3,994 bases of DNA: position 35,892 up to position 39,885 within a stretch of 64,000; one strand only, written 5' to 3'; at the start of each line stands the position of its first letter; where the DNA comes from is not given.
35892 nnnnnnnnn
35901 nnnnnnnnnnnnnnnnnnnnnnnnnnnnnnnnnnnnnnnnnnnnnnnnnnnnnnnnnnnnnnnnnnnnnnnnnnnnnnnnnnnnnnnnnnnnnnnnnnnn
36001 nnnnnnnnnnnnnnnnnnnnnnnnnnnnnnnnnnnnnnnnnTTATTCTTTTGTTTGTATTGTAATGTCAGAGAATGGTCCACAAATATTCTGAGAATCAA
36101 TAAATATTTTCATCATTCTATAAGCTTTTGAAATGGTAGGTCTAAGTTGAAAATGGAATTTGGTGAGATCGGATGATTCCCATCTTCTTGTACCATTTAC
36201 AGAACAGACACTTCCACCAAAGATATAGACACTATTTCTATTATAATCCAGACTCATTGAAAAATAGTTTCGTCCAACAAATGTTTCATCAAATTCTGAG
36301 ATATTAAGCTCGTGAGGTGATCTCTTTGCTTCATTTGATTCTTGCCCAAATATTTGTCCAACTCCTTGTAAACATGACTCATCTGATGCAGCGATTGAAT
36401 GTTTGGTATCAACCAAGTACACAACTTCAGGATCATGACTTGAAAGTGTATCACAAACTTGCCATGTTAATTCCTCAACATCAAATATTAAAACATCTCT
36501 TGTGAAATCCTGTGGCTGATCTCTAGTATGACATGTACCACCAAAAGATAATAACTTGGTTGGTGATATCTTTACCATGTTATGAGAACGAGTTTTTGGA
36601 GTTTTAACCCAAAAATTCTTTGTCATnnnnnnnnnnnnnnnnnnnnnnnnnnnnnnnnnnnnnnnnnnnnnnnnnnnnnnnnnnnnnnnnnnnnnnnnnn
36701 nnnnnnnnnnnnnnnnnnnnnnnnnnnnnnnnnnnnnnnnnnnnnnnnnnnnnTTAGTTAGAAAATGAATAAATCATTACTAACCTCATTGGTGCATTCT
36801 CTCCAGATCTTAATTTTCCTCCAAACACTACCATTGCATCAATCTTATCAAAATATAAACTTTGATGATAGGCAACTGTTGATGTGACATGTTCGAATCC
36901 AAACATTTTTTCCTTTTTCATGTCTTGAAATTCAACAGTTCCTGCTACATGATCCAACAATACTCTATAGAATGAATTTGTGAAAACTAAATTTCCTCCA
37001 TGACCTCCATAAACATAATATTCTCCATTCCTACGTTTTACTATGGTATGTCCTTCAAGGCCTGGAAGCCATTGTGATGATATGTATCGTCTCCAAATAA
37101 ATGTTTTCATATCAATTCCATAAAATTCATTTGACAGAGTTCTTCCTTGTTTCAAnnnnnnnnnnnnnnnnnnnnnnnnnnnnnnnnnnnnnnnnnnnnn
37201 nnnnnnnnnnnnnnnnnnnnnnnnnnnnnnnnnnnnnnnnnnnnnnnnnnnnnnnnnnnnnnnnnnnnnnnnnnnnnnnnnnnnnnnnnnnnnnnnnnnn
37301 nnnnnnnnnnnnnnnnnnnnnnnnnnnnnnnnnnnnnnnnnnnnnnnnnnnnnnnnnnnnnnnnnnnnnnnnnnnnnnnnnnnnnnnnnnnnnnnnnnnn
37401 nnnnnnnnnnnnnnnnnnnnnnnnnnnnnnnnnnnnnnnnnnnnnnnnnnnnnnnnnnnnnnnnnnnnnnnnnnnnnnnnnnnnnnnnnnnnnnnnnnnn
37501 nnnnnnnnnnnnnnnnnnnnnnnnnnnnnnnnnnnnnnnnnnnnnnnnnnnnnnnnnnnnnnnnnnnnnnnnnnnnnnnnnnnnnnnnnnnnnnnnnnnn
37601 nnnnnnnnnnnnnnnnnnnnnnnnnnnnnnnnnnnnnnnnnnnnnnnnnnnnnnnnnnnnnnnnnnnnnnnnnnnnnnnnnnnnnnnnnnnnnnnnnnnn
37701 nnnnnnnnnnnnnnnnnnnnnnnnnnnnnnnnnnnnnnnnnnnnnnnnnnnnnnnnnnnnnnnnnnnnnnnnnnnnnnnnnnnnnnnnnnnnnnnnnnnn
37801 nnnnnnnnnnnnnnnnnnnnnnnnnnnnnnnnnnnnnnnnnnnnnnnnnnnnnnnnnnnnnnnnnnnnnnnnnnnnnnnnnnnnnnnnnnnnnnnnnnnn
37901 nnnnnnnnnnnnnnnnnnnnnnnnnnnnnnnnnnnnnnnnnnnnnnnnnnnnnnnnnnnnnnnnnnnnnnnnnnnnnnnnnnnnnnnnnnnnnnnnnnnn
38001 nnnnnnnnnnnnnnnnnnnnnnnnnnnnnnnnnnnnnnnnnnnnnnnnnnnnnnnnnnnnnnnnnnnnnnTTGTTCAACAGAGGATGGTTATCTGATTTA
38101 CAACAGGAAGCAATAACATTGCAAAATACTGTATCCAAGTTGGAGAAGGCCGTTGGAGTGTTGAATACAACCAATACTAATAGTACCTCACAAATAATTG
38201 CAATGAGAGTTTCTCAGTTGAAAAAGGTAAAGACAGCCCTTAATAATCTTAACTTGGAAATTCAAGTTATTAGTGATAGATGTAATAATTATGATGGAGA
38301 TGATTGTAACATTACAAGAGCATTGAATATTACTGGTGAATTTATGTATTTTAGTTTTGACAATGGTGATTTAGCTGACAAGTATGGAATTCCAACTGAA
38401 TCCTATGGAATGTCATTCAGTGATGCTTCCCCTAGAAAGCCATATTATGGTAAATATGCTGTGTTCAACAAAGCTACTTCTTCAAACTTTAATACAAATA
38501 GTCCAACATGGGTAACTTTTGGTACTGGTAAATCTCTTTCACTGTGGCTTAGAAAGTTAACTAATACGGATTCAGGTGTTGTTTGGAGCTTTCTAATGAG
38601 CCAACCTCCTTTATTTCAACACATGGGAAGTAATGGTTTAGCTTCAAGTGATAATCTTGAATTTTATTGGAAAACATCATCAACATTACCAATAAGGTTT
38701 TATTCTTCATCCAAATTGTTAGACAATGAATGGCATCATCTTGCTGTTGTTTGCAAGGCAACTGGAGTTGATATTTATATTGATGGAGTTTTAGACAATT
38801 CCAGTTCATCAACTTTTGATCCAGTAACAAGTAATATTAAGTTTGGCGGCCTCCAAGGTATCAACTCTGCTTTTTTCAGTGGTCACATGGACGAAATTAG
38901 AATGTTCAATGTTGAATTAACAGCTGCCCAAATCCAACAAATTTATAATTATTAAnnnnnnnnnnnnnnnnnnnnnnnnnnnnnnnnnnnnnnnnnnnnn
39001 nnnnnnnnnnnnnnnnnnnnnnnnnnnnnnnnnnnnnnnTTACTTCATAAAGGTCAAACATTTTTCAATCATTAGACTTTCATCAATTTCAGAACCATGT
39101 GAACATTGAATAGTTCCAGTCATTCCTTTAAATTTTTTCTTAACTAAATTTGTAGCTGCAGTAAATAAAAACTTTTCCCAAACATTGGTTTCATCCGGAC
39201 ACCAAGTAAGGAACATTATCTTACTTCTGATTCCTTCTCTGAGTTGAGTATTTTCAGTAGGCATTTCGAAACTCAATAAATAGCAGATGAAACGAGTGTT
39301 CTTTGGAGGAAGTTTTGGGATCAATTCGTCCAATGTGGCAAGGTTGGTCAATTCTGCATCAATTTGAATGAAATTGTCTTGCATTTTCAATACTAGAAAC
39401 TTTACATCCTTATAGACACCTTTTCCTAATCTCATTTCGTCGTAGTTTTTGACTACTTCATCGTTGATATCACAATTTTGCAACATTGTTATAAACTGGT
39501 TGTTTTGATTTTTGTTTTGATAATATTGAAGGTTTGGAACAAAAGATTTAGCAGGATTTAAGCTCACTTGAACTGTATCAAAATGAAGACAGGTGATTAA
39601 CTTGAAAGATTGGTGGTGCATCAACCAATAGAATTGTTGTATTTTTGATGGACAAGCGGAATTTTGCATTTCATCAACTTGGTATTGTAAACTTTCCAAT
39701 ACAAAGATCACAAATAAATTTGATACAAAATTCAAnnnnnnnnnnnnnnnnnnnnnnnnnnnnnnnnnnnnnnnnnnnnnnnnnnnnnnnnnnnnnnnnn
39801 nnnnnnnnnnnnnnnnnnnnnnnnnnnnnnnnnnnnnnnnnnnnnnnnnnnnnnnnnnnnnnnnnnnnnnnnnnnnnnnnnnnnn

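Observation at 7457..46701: Recurrent GC-rich palindrome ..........(A) in short spacers just upstream of start codons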

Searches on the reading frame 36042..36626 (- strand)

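Call 43: search_protein_families(library=pfam, max_evalue=0.001, proteins=[window:36042-36626:-])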
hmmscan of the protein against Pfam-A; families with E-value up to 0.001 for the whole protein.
window:36042-36626:- (194 aa): 5 families
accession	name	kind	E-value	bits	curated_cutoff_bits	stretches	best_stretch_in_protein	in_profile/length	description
PF24981.1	Beta-prop_ATRN-LZTR1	-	4.5e-07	29.9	50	1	9-163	36-191/289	Attractin/LZTR1 beta-propeller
PF13964.12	Kelch_6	-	5.9e-07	29.7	25.3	0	15-60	5-45/50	Kelch motif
PF24681.1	Kelch_KLHDC2_KLHL20_DRC7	-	6.2e-07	29.4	50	1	9-67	100-152/221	KLHDC2/KLHL20/DRC7 Kelch-repeats domain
PF13418.12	Kelch_4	-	5.7e-05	23.4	21.6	0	118-138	1-20/49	Galactose oxidase, central domain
PF07646.21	Kelch_2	-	7.7e-05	22.9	21.3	0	23-55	12-41/48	Kelch motif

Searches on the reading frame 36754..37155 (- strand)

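Call 43: search_protein_families(library=pfam, max_evalue=0.001, proteins=[window:36754-37155:-])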
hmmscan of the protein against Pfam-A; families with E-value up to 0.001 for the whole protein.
window:36754-37155:- (133 aa): 3 families
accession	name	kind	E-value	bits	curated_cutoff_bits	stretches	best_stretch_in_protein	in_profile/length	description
PF24681.1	Kelch_KLHDC2_KLHL20_DRC7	-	1.5e-06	28.1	50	1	6-118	23-126/221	KLHDC2/KLHL20/DRC7 Kelch-repeats domain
PF24981.1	Beta-prop_ATRN-LZTR1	-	5.6e-05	23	50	1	5-121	63-175/289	Attractin/LZTR1 beta-propeller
PF13415.12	Kelch_3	-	0.00059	20.4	22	0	3-39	12-46/48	Galactose oxidase, central domain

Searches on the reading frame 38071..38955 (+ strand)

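Call 44: search_protein_families(library=pfam, max_evalue=0.001, proteins=[window:38071-38955:+])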
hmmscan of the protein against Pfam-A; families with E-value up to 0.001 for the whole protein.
window:38071-38955:+ (294 aa): 2 families
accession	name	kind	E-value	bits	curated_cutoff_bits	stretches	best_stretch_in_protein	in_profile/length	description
PF13385.13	Laminin_G_3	-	7e-20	72.1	27.6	1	139-289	6-151/151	Concanavalin A-like lectin/glucanases superfamily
PF02210.31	Laminin_G_2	-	6.5e-06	27.1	22.9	1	195-278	29-123/126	Laminin G domain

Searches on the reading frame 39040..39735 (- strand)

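Call 44: search_protein_families(library=pfam, max_evalue=0.001, proteins=[window:39040-39735:-])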
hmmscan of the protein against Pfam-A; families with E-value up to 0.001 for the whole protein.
window:39040-39735:- (231 aa): 1 family
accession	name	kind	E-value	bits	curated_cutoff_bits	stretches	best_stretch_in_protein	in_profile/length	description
PF00241.25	Cofilin_ADF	-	1.4e-20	73.7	22.4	1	95-225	2-125/125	Cofilin/tropomyosin-type actin-binding protein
